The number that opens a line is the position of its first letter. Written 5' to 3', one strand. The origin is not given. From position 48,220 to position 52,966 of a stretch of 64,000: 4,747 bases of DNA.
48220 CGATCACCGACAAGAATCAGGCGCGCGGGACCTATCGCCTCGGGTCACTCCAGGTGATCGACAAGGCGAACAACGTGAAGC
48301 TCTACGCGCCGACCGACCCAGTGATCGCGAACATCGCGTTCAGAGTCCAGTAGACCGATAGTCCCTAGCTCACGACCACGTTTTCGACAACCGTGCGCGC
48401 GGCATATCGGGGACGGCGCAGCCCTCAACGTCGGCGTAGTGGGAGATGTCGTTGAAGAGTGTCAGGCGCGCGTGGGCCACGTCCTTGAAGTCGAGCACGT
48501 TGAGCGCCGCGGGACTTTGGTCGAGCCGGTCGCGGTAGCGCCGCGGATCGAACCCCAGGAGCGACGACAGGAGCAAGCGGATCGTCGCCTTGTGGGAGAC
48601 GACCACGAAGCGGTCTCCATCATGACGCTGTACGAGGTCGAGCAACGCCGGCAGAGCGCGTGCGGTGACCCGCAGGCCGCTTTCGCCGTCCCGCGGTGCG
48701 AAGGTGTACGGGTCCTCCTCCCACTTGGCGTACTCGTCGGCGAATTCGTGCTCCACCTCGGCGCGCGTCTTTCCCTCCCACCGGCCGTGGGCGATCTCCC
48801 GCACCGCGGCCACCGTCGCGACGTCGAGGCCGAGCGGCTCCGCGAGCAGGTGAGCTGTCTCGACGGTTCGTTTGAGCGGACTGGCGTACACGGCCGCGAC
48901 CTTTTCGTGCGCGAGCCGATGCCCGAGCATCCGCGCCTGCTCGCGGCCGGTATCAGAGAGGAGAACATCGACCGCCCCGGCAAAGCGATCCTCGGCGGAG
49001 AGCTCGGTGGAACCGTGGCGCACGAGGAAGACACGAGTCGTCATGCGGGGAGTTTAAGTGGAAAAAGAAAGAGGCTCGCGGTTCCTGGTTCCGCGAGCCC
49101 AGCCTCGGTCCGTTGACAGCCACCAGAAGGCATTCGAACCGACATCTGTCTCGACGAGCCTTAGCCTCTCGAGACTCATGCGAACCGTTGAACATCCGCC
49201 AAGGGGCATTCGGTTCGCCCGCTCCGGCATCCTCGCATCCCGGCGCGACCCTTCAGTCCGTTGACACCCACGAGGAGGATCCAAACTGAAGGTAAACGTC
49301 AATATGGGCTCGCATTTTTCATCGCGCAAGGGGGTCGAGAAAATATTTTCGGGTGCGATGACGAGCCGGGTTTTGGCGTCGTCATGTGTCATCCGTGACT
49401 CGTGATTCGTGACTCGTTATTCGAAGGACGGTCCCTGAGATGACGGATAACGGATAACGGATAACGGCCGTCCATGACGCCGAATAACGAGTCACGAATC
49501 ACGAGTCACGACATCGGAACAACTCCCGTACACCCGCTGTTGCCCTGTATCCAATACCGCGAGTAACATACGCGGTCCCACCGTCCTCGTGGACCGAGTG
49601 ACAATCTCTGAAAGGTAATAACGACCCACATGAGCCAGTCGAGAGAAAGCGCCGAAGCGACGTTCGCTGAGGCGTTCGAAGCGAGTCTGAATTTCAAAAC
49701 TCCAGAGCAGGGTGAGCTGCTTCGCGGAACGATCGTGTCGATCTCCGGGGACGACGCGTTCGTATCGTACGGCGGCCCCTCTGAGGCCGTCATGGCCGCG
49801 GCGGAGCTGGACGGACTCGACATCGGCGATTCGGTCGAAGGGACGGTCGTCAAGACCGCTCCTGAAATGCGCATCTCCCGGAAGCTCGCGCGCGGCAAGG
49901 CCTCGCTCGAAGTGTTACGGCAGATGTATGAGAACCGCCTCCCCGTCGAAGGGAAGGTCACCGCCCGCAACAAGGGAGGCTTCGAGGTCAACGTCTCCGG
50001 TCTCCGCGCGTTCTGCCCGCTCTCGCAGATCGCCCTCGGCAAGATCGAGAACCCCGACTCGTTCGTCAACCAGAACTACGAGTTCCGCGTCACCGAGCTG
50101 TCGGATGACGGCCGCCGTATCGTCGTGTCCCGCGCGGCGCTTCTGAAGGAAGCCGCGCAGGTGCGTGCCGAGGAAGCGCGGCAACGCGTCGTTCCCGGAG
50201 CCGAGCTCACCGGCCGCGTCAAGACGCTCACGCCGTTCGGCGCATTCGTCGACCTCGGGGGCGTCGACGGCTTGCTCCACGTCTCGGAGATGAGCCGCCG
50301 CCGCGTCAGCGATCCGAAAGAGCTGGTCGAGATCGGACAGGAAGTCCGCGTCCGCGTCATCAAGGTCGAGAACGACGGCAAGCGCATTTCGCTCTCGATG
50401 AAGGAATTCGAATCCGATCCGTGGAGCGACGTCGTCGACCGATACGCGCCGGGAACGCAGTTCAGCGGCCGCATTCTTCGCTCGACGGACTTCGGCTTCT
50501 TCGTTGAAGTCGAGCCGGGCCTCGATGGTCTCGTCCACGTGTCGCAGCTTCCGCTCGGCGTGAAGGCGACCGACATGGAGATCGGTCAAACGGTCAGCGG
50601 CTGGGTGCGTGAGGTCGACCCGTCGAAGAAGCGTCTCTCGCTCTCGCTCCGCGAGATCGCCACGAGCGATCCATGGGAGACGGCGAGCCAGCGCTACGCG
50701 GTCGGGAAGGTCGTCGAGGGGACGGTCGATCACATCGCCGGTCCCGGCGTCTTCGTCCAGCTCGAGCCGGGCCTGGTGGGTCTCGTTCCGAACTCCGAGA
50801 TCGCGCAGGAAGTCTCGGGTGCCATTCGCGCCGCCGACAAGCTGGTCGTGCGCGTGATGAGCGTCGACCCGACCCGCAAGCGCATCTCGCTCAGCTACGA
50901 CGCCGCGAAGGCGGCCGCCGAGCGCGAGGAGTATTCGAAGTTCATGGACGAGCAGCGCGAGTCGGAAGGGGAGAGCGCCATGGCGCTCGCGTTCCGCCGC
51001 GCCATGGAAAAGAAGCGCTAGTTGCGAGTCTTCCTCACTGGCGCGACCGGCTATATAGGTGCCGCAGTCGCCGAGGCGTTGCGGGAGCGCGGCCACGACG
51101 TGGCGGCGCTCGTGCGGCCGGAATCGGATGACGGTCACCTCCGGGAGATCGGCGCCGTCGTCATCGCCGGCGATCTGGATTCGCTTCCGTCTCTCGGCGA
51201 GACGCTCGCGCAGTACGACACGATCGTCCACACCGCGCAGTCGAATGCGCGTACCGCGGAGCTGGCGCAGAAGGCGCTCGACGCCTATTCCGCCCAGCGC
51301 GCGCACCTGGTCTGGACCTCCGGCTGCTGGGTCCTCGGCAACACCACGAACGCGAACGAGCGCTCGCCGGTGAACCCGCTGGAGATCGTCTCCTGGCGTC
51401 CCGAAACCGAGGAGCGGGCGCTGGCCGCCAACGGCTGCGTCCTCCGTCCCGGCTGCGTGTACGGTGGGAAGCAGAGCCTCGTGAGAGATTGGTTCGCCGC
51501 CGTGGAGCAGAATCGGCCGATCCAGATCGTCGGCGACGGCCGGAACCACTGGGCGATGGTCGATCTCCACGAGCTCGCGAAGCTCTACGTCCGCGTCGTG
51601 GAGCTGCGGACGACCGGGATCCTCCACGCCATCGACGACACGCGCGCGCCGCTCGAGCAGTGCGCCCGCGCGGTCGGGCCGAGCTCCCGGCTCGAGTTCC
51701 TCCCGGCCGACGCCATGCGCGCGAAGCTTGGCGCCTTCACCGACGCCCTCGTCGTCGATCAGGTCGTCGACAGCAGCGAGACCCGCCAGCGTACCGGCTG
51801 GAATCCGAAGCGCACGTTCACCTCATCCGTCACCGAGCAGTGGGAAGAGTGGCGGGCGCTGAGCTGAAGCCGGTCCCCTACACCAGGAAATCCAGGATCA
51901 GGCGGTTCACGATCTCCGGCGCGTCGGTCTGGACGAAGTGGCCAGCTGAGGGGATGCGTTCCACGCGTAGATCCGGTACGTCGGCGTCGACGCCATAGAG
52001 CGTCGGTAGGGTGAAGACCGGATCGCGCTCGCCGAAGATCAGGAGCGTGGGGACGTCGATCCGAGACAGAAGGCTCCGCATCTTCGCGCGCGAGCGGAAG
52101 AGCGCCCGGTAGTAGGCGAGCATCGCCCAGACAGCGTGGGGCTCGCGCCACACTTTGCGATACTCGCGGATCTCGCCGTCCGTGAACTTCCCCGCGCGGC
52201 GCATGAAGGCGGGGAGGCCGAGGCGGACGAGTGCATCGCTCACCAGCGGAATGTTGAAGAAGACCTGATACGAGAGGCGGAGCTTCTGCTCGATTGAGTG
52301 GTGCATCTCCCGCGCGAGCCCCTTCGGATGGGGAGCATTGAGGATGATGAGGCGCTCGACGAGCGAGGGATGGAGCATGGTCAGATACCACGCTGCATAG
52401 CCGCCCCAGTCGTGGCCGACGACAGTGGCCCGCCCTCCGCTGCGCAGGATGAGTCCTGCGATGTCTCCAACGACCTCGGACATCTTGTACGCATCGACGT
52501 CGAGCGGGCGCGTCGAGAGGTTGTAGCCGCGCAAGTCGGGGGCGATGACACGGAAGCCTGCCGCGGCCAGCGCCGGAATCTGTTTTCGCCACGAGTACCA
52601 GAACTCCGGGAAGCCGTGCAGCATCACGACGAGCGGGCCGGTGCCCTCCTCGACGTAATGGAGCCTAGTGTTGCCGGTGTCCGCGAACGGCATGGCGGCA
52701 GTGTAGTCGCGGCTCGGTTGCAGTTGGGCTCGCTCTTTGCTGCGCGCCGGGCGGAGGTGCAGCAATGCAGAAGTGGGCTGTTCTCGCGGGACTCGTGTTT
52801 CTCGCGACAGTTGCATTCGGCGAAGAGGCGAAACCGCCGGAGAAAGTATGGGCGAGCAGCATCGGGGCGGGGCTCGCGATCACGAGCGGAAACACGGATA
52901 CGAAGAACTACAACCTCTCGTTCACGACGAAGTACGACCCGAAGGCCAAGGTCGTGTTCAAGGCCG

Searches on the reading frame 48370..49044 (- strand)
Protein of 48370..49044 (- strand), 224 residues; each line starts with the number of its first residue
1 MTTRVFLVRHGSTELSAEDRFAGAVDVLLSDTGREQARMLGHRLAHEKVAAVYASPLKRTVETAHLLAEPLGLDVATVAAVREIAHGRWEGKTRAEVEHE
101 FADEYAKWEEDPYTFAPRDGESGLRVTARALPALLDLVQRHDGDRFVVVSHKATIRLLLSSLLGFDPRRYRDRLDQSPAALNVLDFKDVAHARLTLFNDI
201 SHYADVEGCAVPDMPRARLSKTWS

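Call 13: search_protein_families(library=pfam, proteins=[window:48370-49044:-], max_evalue=0.001)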
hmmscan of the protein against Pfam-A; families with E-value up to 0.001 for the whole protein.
window:48370-49044:- (224 aa): 1 family
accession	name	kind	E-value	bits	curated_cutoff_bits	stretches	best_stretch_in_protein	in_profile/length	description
PF00300.27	His_Phos_1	-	1.8e-56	191.3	21.7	1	5-198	1-192/194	Histidine phosphatase superfamily (branch 1)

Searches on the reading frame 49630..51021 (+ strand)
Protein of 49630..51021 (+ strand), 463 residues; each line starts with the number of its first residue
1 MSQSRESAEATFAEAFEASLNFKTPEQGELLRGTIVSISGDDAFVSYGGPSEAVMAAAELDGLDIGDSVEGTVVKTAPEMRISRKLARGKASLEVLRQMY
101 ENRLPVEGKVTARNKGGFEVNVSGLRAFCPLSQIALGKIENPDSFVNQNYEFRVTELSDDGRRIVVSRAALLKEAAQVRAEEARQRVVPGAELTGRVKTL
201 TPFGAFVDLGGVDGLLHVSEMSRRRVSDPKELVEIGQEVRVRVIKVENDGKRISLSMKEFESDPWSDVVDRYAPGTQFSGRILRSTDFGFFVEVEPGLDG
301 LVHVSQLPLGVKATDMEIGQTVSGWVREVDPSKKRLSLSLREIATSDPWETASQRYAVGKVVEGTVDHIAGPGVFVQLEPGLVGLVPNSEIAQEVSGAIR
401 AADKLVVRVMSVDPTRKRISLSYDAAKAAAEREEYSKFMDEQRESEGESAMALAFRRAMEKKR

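Call 13: search_protein_families(library=pfam, proteins=[window:49630-51021:+], max_evalue=0.001)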
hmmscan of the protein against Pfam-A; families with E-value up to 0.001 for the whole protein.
window:49630-51021:+ (463 aa): 4 families
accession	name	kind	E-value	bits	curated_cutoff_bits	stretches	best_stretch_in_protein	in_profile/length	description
PF00575.29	S1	-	2.6e-61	204.4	22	4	190-258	5-74/74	S1 RNA binding domain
PF23459.1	S1_RRP5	-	3.7e-17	63.1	27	1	189-256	3-71/72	RRP5 S1 domain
PF13509.12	S1_2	-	2.1e-08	34.6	21.8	0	275-324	2-46/61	S1 domain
PF21710.3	Spt6_S1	-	0.00015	22.4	27.5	0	211-259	39-88/91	Spt6, S1/OB domain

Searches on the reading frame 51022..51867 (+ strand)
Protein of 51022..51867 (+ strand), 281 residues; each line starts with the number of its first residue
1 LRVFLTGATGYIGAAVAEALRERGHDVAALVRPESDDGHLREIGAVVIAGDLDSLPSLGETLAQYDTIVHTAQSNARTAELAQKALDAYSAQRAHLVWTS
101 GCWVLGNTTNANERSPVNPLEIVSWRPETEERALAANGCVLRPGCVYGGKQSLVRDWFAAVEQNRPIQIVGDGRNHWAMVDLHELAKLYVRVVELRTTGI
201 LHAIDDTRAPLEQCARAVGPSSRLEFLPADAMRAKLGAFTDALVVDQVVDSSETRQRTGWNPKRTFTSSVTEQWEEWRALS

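Call 13: search_protein_families(library=pfam, proteins=[window:51022-51867:+], max_evalue=0.001)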
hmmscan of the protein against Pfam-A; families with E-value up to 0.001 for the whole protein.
window:51022-51867:+ (281 aa): 6 families
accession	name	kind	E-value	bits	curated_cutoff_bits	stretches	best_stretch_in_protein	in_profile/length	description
PF01370.27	Epimerase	-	1.2e-14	54.7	20.9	1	3-195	1-227/240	NAD dependent epimerase/dehydratase family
PF13460.12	NAD_binding_10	-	4.4e-12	46.7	27.2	1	7-110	1-107/184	NAD(P)H-binding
PF05368.20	NmrA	-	1.8e-09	38.1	27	1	3-86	5-90/298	NmrA-like family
PF04321.23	RmlD_sub_bind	-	9.3e-07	28.6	27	1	1-216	1-225/287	RmlD substrate binding domain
PF16363.11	GDP_Man_Dehyd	-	1.3e-05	25.3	27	0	5-65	2-74/332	GDP-mannose 4,6 dehydratase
PF01073.25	3Beta_HSD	-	0.00053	19.5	22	0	5-165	2-200/280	3-beta hydroxysteroid dehydrogenase/isomerase family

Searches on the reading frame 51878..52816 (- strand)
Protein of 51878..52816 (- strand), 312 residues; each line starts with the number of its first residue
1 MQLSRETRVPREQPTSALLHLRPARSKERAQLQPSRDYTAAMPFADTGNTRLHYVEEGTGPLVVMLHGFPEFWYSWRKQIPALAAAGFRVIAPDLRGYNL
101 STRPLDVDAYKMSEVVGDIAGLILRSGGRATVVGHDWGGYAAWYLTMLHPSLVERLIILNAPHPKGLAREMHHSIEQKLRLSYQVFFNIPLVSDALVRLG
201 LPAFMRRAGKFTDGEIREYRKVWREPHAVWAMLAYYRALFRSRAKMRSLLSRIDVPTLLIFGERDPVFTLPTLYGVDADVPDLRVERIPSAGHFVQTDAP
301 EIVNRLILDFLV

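Call 13: search_protein_families(library=pfam, proteins=[window:51878-52816:-], max_evalue=0.001)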
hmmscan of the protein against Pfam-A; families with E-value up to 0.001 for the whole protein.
window:51878-52816:- (312 aa): 3 families
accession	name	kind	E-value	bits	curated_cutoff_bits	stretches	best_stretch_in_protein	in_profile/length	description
PF00561.26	Abhydrolase_1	-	1.8e-33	116.7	25.8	1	61-299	1-244/245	alpha/beta hydrolase fold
PF12697.13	Abhydrolase_6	-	4.3e-23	83.6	26.3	1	63-305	1-216/217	Alpha/beta hydrolase family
PF12146.15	Hydrolase_4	-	5.2e-11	42.7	27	1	62-268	6-205/239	Serine aminopeptidase, S33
